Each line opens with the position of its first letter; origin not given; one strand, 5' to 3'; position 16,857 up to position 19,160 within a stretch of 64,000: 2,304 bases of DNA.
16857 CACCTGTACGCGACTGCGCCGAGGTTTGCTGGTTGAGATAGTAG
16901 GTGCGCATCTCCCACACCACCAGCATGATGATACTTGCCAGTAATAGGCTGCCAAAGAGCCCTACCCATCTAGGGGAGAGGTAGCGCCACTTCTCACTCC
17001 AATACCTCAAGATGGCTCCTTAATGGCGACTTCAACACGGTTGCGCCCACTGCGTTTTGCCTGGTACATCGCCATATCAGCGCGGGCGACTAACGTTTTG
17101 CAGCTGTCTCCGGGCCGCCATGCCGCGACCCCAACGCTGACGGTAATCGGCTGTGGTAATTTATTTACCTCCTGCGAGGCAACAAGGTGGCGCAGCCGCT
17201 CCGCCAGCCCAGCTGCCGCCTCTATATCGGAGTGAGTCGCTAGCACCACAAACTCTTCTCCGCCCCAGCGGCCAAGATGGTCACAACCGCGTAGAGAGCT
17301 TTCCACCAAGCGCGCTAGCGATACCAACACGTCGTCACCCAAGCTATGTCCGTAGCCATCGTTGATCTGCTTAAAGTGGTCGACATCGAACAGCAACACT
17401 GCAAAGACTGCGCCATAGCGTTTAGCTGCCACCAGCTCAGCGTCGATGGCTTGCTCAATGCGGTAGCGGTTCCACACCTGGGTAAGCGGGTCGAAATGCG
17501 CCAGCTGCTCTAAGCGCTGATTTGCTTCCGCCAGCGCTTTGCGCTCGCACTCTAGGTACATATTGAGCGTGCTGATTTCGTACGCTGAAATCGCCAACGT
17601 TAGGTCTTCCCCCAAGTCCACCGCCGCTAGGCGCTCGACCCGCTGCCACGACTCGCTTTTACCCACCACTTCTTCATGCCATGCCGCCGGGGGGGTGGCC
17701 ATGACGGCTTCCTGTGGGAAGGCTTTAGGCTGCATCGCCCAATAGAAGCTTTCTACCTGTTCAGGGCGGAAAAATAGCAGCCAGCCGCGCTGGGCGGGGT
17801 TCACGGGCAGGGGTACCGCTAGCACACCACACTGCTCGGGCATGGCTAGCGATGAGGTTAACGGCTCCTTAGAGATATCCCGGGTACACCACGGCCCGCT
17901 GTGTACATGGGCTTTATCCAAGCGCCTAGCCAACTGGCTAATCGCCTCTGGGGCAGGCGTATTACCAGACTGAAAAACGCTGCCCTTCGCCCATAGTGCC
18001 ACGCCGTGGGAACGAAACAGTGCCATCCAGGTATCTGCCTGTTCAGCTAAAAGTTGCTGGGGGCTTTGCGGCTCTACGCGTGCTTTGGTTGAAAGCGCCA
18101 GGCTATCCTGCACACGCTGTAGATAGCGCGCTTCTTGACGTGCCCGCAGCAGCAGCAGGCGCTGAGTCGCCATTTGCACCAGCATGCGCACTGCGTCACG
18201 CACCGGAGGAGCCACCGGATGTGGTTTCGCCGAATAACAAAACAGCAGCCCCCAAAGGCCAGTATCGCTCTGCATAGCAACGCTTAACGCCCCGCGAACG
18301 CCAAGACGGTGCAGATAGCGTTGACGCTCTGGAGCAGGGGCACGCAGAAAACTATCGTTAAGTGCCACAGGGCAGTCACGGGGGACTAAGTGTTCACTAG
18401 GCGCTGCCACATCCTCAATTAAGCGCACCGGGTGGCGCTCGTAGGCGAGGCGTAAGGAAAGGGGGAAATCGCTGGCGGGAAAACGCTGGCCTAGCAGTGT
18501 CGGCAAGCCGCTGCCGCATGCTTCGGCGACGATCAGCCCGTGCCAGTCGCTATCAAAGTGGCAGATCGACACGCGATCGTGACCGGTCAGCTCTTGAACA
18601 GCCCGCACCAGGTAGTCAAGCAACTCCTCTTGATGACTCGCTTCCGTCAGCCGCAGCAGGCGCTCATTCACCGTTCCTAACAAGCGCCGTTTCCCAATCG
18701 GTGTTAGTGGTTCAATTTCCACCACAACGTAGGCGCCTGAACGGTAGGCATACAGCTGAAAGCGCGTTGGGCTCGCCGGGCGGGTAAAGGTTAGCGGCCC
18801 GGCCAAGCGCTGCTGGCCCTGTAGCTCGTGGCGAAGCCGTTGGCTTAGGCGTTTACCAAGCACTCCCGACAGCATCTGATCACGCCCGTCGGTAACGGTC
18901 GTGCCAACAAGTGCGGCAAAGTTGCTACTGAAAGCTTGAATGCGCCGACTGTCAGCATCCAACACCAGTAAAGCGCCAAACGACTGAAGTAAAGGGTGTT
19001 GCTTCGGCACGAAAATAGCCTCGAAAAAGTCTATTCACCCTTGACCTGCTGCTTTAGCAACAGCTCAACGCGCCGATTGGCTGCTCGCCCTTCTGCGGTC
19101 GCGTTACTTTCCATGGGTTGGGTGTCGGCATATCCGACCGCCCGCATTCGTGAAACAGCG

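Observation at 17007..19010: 'Blind' bacteriophytochrome diguanylate cyclase: photosensor fold kept, bilin-binding residues lost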

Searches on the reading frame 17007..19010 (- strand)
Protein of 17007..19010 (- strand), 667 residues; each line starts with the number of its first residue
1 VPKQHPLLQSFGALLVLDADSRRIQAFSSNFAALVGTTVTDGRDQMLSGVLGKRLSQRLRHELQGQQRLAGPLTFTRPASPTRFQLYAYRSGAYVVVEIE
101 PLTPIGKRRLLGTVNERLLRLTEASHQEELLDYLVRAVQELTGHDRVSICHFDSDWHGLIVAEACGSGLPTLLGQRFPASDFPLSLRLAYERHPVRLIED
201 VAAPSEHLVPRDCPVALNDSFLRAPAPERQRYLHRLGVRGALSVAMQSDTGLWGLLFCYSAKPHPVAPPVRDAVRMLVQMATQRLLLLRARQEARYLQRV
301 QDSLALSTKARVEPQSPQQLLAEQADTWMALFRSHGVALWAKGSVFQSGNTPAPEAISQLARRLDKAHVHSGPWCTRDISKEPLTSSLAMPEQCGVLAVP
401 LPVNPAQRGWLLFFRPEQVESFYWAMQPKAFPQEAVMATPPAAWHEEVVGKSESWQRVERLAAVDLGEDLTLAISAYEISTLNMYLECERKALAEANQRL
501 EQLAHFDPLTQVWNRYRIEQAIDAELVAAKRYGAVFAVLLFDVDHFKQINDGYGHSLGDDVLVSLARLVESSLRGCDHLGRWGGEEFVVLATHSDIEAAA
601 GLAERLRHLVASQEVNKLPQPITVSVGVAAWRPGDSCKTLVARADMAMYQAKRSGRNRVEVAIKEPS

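Call 3: search_protein_families(library=pfam, proteins=[window:17007-19010:-], max_evalue=0.01)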
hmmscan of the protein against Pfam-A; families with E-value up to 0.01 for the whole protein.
window:17007-19010:- (667 aa): 5 families
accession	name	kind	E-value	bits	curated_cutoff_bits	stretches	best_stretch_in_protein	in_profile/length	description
PF00990.26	GGDEF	-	3.7e-43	147.5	23.8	1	504-658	1-161/161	Diguanylate cyclase, GGDEF domain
PF00360.26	PHY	-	6e-22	78.3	27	1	314-473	15-177/183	Phytochrome region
PF08446.17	PAS_2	-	3.9e-12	47.3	21.4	1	7-101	11-106/107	PAS fold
PF01590.32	GAF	-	4.2e-09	37.5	22.4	1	128-283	3-128/133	GAF domain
PF22335.1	Cas10-Cmr2_palm2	-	0.0037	17.8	27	0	583-659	58-132/133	Cas10/Cmr2, second palm domain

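Call 4: search_protein_families(library=ncbifam, proteins=[window:17007-19010:-], max_evalue=0.01)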
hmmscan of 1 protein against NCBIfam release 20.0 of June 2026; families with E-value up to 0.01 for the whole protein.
window:17007-19010:- (667 aa): 23 families
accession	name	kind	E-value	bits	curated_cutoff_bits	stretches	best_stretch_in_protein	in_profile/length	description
NF038266.1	diguan_SiaD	equivalog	2e-51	174.8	290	1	491-659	81-252/252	biofilm regulation diguanylate cyclase SiaD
TIGR00254.1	GGDEF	domain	7.4e-47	159.2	37.4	1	500-661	1-166/168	diguanylate cyclase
NF007380.0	PRK09894.1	equivalog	4.2e-44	151.1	256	1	499-661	123-286/296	diguanylate cyclase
NF007135.0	PRK09581.1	equivalog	4.8e-43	147.6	474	1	499-660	287-453/457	PleD family two-component system response regulator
NF041576.1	bacphytchrmBphP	equivalog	3.7e-41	141.2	1040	1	8-459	24-495/622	bacteriophytochrome BphP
NF051473.1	DigCycDgcsShew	equivalog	1.1e-37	130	400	1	495-661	124-290/291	diguanylate cyclase DgcS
NF007423.1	PRK09966.1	equivalog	2.9e-35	121.9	325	1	486-652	221-390/390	diguanylate cyclase DgcN/YfiN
NF041606.1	dguan_cyc_DgcA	equivalog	3.8e-35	121.4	370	1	492-662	166-339/340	diguanylate cyclase DgcA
NF007599.0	PRK10245.1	equivalog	3.4e-34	117.9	402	1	492-662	198-370/371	diguanylate cyclase AdrA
NF047654.1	DiguCycDgcRLepto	equivalog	1.4e-29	102.9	500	1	475-659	106-293/295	diguanylate cyclase DgcR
NF045675.1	PhdiestaseDibA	equivalog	5.8e-29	100.9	980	1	492-658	191-360/623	phosphodiesterase DibA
NF007474.0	PRK10060.1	equivalog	5e-27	94.4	782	1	495-661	228-394/663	cyclic di-GMP phosphodiesterase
NF011955.1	PRK15426.1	equivalog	5.8e-27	94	408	1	498-661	392-560/564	cellulose biosynthesis regulator diguanylate cyclase DgcQ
NF007298.0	PRK09776.1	equivalog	4.6e-26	91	1135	1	498-661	678-844/1111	diguanylate cyclase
NF008467.0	PRK11359.1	equivalog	1.2e-25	89.6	857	1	495-657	367-526/800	oxygen-sensing cyclic-di-GMP phosphodiesterase DosP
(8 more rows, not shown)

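Call 6: search_solved_structures(query=window:17007-19010:-, max_evalue=0.001, show_alignments=4)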
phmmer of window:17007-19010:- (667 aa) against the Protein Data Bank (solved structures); distinct sequences matched with E-value up to 0.001: 155 (the best 60 are shown).
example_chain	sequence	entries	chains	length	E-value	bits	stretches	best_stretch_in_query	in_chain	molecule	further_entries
5llw_B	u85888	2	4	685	8e-100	338.2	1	8-659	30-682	Diguanylate cyclase (GGDEF) domain-containing protein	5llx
6et7_A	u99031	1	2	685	3.2e-99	336.2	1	8-659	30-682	Diguanylate cyclase (GGDEF) domain-containing protein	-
5lly_D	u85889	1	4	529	7.9e-56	192.8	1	8-504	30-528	Diguanylate cyclase (GGDEF) domain-containing protein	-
8rjm_A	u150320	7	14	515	5.1e-47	163.7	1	8-463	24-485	histidine kinase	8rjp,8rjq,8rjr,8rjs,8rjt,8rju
6g1z_A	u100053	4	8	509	5.4e-47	163.7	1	8-463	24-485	Bacteriophytochrome protein | histidine kinase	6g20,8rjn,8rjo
9g8c_A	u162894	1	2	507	5.7e-47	163.6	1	8-462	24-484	histidine kinase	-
6g1y_A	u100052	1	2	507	5.9e-47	163.5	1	8-462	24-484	Bacteriophytochrome protein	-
9g8d_A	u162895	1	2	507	6.7e-46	160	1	8-462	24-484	histidine kinase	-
9rn8_A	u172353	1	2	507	8.3e-46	159.7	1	8-462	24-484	histidine kinase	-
4r70_A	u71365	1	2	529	3.9e-41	144.3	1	8-470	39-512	Bacteriophytochrome (Light-regulated signal transduction histidine kinase), PhyB2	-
9ys3_A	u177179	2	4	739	6.1e-41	143.7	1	8-502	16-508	Bacteriophytochrome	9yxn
8uph_A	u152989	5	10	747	6.3e-41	143.6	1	8-502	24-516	Bacteriophytochrome (Light-regulated signal transduction histidine kinase)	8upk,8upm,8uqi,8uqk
5i5l_A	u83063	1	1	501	3.5e-39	137.8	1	9-466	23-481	Bacteriophytochrome protein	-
6r26_A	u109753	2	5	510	3.8e-39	137.7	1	9-466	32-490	Bacteriophytochrome protein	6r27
6bap_A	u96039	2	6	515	4.7e-39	137.4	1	8-468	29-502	Photoreceptor-histidine kinase BphP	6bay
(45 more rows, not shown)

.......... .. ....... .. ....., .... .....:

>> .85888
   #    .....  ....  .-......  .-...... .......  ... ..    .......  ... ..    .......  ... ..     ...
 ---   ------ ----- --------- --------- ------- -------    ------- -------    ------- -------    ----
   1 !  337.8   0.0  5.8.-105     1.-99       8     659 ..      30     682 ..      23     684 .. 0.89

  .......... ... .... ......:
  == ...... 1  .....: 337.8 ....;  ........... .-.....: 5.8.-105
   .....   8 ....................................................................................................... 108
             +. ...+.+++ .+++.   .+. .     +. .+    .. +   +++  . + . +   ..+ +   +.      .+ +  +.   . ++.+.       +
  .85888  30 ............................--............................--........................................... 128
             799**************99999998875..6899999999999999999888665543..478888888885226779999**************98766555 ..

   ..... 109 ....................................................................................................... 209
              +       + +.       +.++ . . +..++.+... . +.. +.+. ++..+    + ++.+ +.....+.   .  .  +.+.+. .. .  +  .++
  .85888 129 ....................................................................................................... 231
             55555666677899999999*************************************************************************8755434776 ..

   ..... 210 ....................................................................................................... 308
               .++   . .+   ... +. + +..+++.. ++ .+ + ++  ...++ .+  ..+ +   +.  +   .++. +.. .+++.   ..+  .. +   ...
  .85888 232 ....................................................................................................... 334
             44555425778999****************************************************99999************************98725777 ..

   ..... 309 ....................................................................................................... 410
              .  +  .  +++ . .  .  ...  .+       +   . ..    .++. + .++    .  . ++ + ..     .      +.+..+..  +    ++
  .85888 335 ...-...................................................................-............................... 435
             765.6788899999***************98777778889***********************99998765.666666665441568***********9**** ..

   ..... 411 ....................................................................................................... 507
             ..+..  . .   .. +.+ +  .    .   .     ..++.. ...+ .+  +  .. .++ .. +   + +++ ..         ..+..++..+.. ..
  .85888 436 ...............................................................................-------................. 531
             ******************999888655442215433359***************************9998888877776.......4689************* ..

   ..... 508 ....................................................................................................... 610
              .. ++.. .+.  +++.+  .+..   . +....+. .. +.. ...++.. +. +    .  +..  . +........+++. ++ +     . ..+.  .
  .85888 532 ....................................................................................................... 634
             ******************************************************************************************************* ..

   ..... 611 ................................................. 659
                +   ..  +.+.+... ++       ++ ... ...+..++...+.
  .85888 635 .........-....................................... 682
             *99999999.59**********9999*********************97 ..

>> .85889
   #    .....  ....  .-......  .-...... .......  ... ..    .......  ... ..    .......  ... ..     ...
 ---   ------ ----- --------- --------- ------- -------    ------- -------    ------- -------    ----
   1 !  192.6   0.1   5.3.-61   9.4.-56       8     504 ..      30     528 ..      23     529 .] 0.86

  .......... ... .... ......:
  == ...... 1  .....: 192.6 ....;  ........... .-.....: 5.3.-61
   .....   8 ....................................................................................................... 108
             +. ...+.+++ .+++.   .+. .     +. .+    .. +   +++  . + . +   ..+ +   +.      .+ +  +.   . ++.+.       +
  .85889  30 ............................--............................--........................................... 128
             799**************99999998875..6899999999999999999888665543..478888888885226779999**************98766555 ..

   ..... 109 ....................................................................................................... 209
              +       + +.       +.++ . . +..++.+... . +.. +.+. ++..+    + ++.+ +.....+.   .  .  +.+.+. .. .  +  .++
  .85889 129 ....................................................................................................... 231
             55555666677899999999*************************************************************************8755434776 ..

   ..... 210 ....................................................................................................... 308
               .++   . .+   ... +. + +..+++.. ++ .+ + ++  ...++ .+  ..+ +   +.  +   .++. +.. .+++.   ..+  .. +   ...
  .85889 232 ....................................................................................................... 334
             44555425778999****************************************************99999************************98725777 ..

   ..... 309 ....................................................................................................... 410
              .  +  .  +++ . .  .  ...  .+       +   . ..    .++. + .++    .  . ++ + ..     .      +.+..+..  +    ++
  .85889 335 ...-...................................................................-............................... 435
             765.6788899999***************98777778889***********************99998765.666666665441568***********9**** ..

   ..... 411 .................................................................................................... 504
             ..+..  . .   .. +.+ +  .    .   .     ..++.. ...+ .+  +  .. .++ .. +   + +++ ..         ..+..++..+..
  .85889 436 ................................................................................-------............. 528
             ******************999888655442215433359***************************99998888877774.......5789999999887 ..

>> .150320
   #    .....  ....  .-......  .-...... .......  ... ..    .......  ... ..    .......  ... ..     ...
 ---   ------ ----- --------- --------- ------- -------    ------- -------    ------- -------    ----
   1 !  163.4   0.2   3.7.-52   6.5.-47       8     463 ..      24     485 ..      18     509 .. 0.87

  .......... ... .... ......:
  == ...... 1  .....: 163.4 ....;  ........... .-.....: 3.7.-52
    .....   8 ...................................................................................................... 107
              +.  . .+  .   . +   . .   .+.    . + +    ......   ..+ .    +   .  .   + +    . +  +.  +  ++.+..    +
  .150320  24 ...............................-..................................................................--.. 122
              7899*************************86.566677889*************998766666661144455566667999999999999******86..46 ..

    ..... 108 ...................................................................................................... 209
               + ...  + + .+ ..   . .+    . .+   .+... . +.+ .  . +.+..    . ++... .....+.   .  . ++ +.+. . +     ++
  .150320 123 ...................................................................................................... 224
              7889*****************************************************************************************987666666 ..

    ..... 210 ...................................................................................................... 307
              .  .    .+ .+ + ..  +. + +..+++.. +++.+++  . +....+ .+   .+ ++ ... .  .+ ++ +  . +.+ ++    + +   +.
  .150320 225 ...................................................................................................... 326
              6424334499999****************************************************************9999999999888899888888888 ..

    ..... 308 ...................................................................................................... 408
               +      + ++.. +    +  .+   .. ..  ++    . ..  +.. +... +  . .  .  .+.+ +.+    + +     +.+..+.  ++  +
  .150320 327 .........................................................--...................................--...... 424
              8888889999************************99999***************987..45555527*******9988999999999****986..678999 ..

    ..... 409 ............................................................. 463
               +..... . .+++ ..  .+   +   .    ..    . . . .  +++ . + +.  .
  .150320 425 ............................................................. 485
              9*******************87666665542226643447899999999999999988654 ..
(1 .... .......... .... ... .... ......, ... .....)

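Call 19: find_related_loci(query=window:17007-19010:-, collection=genome_contigs, flank=10000)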
Query window:17007-19010:- (667 aa) in genome_contigs; peptide patterns used: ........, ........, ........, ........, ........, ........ (x = any residue, [..] = any of these).
600 stretches matched a pattern (row limit reached: there are more); 595 encode a relative of the query (tblastn E <= 1e-3); the best 80 are kept; 80 distinct loci.
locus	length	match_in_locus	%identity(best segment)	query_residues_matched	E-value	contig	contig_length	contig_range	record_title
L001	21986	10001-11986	76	3-662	0e+0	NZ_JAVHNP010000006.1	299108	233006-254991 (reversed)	Halomonas sp. DWK9 Scaffold6, whole genome shotgun sequence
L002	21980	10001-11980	66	5-664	0e+0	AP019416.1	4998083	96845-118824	Halomonas olivaria TYRC17 DNA, complete genome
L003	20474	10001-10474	45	501-659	5e-39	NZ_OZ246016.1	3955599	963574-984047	MAG: Motiliproteus sp. isolate b2df7197-3942-459e-acea-f92399a7ae5b chromosome 1, complete sequence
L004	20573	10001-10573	41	482-665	1e-38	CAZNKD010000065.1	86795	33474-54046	MAG TPA_asm: uncultured Desulfobacterales bacterium isolate binchicken_co219_102 genome assembly, contig: k141_1112020,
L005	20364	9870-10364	44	492-661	2e-38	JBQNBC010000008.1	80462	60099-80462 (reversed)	MAG: Wolinella sp. isolate A30_bin.44 NODE_157_length_80462_cov_9.545836, whole genome shotgun sequence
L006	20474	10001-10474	45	507-662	5e-37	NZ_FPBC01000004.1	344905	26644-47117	Pseudomonas marincola strain JCM 14761, whole genome shotgun sequence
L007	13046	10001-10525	44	496-666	4e-36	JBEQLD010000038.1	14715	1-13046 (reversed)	MAG: Mariprofundaceae bacterium isolate Y21TTR20magb1s NODE_38_length_14715_cov_2.779410, whole genome shotgun sequence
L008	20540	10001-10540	42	480-659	3e-36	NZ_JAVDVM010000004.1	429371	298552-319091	Rheinheimera pacifica strain 3879 Ga0454469_04, whole genome shotgun sequence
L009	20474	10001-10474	46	507-662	1e-35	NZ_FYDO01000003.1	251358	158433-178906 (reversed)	Pseudomonas sp. Irchel s3f7 isolate Pseudomonas sp. Irchel s3f7, whole genome shotgun sequence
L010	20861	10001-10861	34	374-662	7e-36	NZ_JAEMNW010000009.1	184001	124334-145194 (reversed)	Antrihabitans sp. YC2-6 contig9, whole genome shotgun sequence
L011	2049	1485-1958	44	507-662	2e-36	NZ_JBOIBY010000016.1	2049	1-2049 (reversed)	MAG: Pseudomonas sp. isolate TC-B2_maxbin2.bin.2 k127_221194, whole genome shotgun sequence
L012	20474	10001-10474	44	507-662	2e-35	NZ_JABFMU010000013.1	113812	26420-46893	Pseudomonas sp. C2B4 NODE_13_length_113812_cov_35.864448, whole genome shotgun sequence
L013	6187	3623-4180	44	486-667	8e-36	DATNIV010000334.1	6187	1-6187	MAG TPA_asm: Telmatospirillum sp. isolate SMAG_U11382 k141_190490, whole genome shotgun sequence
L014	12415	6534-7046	44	498-659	4e-35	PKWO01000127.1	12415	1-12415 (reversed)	MAG: Oxalobacteraceae bacterium isolate palsa_996 73.20120500_P28.43_contig_58069, whole genome shotgun sequence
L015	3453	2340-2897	43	478-659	2e-35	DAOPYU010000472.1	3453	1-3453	MAG TPA_asm: Candidatus Sumerlaeota bacterium isolate AMR_MDS_1306 NODE_36768_length_3453_cov_5.576810, whole genome sho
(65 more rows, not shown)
